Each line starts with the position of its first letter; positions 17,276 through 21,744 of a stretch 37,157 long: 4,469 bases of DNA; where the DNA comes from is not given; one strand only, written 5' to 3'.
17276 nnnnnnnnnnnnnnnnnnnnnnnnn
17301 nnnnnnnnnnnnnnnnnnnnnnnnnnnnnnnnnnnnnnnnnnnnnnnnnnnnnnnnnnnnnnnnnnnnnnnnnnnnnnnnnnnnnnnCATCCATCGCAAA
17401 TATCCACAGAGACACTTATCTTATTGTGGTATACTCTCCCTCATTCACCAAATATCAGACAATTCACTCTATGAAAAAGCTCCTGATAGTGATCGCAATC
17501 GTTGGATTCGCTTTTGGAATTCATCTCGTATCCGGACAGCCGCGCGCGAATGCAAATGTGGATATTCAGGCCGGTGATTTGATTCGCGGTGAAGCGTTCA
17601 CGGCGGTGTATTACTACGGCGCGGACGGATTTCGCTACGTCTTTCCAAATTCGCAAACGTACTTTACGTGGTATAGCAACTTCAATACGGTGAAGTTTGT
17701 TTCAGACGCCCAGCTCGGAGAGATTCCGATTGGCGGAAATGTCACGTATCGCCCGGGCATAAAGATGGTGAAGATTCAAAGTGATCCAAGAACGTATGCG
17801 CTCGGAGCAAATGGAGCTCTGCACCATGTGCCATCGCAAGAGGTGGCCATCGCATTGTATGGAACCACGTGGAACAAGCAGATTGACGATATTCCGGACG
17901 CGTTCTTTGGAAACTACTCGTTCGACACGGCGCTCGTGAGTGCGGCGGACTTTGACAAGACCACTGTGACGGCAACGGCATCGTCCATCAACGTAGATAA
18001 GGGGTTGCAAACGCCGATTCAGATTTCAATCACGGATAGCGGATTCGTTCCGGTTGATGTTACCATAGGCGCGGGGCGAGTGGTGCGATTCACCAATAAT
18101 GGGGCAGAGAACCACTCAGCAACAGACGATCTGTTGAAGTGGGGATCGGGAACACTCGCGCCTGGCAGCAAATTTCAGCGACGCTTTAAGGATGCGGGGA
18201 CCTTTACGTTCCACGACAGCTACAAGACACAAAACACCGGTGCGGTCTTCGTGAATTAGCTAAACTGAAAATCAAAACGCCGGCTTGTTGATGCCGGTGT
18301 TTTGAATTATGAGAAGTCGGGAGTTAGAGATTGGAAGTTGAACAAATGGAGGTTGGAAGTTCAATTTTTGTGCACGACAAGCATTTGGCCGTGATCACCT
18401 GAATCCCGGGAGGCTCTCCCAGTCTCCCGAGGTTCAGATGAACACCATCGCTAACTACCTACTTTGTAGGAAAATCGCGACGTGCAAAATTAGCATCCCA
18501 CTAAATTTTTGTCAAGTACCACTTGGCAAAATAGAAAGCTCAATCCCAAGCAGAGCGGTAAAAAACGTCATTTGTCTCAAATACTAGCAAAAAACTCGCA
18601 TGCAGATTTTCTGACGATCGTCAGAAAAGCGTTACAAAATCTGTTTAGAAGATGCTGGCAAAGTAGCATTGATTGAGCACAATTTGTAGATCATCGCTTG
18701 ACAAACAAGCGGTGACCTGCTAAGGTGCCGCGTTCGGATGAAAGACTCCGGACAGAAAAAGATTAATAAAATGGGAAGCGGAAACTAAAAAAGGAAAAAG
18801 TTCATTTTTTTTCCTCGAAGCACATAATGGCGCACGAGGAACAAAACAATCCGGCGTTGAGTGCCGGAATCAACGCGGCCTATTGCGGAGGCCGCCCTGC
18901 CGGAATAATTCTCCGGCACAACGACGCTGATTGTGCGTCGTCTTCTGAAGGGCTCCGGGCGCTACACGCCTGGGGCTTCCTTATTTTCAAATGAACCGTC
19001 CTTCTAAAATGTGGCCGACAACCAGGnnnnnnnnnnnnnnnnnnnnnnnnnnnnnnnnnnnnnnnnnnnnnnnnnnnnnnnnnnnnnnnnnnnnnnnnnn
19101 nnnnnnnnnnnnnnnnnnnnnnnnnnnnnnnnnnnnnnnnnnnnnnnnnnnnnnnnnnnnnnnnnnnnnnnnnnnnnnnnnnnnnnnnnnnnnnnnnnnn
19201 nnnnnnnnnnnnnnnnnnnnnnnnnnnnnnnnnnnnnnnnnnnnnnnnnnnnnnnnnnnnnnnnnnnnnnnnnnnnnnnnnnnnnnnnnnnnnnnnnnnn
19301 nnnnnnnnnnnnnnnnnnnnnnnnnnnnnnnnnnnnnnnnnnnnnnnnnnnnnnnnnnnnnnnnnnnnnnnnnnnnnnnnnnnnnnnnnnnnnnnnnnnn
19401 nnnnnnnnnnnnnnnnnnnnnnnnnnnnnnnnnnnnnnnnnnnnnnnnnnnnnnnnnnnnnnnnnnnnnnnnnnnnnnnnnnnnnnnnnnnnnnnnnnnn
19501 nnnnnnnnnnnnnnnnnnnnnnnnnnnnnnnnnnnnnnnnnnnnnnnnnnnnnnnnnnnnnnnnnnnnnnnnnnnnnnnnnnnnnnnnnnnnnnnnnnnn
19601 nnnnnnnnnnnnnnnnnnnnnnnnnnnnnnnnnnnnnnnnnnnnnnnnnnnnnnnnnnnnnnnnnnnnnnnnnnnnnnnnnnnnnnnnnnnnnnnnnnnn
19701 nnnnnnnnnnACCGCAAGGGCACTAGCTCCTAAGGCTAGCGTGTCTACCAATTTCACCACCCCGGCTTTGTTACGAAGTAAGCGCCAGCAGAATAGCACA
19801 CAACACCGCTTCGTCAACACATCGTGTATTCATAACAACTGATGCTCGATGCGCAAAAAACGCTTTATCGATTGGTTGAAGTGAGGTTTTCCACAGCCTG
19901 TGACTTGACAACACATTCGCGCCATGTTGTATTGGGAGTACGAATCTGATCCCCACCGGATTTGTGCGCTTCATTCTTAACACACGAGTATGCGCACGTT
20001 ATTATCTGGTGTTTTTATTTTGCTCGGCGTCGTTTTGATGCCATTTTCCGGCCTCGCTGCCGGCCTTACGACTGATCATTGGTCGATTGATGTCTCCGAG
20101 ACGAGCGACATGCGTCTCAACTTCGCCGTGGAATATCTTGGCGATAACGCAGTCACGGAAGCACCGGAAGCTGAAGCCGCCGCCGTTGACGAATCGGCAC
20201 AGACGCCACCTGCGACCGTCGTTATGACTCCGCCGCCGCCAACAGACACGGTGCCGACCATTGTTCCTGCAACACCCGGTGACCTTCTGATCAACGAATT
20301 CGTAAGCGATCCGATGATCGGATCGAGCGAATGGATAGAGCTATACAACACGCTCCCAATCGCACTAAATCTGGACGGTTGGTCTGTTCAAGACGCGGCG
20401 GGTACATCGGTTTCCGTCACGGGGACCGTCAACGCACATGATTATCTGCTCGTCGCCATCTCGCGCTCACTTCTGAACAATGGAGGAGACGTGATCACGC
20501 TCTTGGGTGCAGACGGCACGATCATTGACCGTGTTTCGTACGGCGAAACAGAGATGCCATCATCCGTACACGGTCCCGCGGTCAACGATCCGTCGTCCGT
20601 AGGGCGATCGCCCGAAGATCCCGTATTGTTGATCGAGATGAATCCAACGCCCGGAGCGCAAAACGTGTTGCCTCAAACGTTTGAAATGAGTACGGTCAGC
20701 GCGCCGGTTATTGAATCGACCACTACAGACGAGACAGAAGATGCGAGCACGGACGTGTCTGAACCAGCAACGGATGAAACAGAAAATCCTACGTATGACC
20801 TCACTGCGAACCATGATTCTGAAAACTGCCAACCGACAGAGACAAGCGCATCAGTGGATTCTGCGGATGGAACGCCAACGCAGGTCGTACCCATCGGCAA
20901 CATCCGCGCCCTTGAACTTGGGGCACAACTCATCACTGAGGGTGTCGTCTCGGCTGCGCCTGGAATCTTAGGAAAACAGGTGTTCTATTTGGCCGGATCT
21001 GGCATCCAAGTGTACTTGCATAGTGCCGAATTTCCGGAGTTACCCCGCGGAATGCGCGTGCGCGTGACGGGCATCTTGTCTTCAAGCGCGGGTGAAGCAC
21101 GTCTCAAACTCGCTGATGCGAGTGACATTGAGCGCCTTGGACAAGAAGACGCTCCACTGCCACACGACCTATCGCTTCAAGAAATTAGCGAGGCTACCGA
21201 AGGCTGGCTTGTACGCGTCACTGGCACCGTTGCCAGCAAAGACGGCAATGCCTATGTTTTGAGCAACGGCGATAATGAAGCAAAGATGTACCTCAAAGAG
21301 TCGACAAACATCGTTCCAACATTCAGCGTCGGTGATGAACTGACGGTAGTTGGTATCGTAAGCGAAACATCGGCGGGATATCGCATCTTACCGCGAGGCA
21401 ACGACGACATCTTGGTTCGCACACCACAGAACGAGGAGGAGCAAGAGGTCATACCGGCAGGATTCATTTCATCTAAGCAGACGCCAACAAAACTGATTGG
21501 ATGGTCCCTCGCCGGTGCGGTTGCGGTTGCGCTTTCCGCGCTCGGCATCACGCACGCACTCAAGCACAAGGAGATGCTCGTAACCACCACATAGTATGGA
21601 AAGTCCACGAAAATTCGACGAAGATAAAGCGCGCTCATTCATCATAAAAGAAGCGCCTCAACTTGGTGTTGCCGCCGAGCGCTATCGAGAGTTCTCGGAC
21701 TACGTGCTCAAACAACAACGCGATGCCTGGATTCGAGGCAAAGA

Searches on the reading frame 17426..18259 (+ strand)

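Call 65: search_protein_families(library=pfam, proteins=[window:17426-18259:+], max_evalue=0.001)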
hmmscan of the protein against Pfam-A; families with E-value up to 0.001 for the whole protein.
window:17426-18259:+ (277 aa): 1 family
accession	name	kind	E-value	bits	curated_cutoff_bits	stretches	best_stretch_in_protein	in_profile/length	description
PF13473.12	Cupredoxin_1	-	9.4e-06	26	27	1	192-274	17-102/104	Cupredoxin-like domain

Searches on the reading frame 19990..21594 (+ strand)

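Call 65: search_protein_families(library=pfam, proteins=[window:19990-21594:+], max_evalue=0.001)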
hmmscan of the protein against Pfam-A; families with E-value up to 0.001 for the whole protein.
window:19990-21594:+ (534 aa): 3 families
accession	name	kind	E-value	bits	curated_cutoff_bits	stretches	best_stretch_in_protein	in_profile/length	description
PF00932.25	LTD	-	2e-16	60.8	34.3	1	94-185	3-108/109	Lamin Tail Domain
PF19135.5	DUF5818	-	8.1e-06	25.7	27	0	128-153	23-49/57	Protein of unknown function (DUF5818)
PF01336.31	tRNA_anti-codon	-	2.5e-05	24.6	27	0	339-371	29-66/75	OB-fold nucleic acid binding domain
